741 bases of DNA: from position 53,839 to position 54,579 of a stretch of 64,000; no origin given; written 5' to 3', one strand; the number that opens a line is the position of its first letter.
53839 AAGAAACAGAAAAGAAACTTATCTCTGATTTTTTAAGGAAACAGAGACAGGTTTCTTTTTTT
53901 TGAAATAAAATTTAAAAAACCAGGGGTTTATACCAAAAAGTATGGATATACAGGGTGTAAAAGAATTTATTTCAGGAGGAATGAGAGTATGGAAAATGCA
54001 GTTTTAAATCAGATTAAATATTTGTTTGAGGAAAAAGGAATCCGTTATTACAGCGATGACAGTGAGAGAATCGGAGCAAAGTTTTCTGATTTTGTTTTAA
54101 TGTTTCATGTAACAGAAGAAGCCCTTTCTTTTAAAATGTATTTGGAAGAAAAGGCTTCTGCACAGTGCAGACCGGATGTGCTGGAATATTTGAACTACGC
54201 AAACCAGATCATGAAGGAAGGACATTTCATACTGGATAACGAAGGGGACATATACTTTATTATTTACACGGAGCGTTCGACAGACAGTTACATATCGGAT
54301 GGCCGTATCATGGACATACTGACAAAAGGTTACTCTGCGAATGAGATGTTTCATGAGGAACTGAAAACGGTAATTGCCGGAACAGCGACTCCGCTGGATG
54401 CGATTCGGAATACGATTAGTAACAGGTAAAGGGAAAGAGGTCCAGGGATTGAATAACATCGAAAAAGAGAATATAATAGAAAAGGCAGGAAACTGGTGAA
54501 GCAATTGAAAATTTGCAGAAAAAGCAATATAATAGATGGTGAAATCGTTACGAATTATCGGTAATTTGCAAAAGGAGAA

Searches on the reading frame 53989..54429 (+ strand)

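Call 5: search_protein_families(library=pfam, proteins=[window:53989-54429:+], max_evalue=1)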
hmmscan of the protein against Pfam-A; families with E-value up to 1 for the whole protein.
window:53989-54429:+ (146 aa): 1 family
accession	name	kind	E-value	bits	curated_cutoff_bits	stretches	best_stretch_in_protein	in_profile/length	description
PF10722.14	YbjN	-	5.1e-06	27.2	22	1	8-125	4-124/126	Putative bacterial sensory transduction regulator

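Call 6: search_protein_families(library=padloc, proteins=[window:53989-54429:+], max_evalue=1)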
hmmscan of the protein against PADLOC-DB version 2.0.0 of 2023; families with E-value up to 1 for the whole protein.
window:53989-54429:+ (146 aa): 0 families
